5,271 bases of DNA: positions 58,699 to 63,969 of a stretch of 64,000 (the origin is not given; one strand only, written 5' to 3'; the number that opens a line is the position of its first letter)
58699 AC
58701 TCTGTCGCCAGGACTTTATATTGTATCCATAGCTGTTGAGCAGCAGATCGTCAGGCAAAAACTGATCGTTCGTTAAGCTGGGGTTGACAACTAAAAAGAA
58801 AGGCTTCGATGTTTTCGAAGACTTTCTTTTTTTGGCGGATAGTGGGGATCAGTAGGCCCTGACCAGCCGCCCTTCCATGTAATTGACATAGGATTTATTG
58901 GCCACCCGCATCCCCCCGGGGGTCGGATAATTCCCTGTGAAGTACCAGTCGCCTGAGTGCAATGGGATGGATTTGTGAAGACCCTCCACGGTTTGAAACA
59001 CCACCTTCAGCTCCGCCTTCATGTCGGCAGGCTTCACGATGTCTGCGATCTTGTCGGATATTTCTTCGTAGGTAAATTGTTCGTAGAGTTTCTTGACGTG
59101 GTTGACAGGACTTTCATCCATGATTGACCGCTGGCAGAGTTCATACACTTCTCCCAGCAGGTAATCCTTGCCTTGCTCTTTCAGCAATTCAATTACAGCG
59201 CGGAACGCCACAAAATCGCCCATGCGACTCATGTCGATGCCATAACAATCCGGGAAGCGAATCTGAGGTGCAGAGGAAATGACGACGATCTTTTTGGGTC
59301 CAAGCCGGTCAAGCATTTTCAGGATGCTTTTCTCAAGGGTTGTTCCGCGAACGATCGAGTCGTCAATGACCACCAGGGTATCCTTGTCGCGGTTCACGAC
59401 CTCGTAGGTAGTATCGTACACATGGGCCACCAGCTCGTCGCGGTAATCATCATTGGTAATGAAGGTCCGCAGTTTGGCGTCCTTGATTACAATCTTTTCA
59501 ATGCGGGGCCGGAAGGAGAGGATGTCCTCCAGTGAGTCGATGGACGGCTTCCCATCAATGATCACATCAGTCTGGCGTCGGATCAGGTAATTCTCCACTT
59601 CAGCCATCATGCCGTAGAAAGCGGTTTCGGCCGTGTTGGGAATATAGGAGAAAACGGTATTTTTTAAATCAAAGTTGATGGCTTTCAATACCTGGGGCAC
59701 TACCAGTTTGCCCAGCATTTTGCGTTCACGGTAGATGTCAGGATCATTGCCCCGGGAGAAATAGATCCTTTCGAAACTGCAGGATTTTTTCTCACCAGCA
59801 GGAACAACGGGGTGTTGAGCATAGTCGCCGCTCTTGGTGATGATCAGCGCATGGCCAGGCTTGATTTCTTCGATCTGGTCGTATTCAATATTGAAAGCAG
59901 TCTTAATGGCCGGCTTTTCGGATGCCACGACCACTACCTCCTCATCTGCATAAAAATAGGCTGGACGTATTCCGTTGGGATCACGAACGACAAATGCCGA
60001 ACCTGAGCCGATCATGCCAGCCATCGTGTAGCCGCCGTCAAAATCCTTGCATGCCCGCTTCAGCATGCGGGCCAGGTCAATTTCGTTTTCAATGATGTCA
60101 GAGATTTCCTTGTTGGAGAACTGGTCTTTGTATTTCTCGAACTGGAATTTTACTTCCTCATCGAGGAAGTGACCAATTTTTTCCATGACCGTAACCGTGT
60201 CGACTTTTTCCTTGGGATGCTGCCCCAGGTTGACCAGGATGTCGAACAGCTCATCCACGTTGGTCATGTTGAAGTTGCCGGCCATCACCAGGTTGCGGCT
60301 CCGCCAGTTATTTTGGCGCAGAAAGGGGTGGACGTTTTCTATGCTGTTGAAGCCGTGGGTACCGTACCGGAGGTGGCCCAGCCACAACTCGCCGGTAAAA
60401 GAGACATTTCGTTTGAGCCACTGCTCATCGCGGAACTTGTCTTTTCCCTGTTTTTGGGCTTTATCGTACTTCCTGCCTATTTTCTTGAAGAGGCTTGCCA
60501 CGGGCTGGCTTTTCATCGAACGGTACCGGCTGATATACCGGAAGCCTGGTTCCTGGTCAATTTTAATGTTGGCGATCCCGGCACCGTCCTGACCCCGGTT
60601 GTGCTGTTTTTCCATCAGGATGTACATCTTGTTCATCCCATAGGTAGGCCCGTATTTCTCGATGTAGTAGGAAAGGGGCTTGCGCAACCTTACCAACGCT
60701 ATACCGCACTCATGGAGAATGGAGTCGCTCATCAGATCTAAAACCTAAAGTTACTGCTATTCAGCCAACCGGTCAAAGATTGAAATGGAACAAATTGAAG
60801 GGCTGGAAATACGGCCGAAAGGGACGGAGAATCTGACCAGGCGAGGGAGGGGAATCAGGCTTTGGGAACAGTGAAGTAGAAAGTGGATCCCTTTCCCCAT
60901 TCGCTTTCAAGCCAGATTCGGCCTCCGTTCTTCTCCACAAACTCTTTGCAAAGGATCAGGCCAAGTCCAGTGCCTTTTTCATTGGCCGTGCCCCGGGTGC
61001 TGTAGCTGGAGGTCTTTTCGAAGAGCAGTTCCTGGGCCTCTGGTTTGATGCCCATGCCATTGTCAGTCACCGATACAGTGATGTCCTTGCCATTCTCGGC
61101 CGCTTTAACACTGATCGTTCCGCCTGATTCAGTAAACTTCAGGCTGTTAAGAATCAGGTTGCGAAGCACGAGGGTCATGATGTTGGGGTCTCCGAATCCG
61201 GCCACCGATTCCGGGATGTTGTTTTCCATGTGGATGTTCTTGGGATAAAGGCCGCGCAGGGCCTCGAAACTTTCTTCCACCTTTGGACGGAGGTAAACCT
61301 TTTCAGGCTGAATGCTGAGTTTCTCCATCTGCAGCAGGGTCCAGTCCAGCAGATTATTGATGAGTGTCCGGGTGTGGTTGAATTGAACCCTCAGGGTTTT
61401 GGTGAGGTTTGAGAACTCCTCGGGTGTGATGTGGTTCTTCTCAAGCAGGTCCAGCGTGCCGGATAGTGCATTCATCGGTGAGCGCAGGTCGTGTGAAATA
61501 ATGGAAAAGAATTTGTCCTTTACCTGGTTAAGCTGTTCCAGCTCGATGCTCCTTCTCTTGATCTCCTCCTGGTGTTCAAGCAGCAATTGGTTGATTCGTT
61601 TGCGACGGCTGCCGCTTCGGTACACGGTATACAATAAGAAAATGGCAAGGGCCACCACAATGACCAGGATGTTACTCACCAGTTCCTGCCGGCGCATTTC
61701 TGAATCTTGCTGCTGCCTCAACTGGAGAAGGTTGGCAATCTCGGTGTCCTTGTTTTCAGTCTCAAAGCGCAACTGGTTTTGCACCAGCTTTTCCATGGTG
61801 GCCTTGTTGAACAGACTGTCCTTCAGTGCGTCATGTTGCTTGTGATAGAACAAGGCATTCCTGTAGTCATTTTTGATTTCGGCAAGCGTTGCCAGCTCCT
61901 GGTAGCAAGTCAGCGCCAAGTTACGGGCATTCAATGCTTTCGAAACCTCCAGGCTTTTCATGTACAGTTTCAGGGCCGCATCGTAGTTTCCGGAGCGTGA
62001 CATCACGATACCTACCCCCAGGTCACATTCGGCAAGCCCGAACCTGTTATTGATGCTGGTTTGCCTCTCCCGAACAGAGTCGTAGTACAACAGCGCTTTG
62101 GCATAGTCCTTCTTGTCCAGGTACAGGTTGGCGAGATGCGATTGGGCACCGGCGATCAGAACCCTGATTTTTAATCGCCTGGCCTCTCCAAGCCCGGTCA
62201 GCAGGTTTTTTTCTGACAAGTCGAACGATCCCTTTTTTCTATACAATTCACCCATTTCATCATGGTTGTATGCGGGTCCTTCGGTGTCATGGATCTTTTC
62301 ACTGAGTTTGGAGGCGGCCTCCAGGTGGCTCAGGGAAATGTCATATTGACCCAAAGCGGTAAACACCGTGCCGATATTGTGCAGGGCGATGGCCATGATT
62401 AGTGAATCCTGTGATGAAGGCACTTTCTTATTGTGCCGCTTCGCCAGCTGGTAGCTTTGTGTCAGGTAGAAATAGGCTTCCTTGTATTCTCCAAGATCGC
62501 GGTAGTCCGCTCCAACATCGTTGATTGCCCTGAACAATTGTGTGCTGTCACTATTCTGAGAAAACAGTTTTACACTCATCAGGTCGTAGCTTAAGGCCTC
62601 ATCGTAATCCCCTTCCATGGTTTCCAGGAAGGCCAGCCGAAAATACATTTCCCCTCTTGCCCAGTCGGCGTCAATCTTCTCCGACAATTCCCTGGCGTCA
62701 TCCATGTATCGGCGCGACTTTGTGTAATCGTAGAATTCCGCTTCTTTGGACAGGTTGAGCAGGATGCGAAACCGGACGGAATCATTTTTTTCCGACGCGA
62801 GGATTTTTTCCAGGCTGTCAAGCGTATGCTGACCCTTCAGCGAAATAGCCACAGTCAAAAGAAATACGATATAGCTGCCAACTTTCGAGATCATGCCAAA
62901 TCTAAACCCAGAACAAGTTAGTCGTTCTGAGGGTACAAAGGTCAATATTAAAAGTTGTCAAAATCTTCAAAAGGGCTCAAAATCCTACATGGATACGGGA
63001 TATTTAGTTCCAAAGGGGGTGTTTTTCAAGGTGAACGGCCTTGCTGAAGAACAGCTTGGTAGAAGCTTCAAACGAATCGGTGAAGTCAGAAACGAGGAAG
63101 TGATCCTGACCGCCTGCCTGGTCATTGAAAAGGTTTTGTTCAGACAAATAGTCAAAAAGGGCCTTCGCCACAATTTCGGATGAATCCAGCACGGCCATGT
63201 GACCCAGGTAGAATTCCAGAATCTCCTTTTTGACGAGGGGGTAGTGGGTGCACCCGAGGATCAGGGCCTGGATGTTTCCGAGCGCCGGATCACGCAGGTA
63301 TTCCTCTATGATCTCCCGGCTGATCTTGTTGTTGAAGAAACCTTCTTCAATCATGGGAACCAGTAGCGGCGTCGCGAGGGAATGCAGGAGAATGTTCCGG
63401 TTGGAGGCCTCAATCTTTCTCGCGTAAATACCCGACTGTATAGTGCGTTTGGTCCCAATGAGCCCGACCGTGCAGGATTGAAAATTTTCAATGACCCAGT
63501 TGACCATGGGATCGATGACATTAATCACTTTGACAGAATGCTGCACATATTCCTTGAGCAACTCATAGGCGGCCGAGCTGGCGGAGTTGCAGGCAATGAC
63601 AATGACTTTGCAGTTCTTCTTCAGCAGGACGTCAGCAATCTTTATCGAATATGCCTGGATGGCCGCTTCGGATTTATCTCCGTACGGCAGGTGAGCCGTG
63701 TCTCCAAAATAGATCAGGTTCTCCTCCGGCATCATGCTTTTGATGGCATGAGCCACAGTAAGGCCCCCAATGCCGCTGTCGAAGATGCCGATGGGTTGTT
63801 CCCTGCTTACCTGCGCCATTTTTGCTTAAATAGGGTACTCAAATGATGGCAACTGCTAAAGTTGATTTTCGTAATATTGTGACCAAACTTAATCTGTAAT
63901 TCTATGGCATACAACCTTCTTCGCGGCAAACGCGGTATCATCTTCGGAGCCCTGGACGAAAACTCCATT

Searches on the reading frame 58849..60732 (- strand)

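Call 83: search_protein_families(library=pfam, proteins=[window:58849-60732:-], max_evalue=0.00001)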
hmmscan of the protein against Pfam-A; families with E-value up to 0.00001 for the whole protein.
window:58849-60732:- (627 aa): 2 families
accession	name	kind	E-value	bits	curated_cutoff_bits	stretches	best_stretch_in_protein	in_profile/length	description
PF13522.11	GATase_6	-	1.3e-06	28.9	27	0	109-272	5-130/130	Glutamine amidotransferase domain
PF13537.11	GATase_7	-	6.4e-06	26.6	25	0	220-277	64-122/123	Glutamine amidotransferase domain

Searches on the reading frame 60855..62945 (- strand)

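Call 83: search_protein_families(library=pfam, proteins=[window:60855-62945:-], max_evalue=0.00001)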
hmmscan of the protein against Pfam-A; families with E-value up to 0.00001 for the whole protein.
window:60855-62945:- (696 aa): 8 families
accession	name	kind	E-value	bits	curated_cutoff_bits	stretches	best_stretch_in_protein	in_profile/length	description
PF13424.12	TPR_12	-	5.5e-29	100.6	30.1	4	264-336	2-76/77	Tetratricopeptide repeat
PF02518.31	HATPase_c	-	1.4e-25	90.3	26.4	1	585-695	1-109/111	Histidine kinase-, DNA gyrase B-, and HSP90-like ATPase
PF07719.23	TPR_2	-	6.8e-12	45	27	0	267-289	3-25/34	Tetratricopeptide repeat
PF00512.31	HisKA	-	1.1e-11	45.1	26.9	1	476-535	2-60/66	His Kinase A (phospho-acceptor) domain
PF00515.34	TPR_1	-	1.1e-10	41.3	27.8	0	267-290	3-26/34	Tetratricopeptide repeat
PF13374.12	TPR_10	-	1.6e-10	41.1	27.5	0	186-221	3-38/42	Tetratricopeptide repeat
PF13176.12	TPR_7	-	1.5e-06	28.3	27.9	0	270-290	4-24/36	Tetratricopeptide repeat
PF13181.12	TPR_8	-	5.7e-06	26.5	25.7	0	269-289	5-25/34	Tetratricopeptide repeat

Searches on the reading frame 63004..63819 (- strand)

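Call 83: search_protein_families(library=pfam, proteins=[window:63004-63819:-], max_evalue=0.00001)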
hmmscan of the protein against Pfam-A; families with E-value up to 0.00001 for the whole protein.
window:63004-63819:- (271 aa): 1 family
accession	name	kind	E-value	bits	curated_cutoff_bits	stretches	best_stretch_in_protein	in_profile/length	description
PF01177.27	Asp_Glu_race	-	2.9e-15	57.1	31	1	24-220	18-210/211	Asp/Glu/Hydantoin racemase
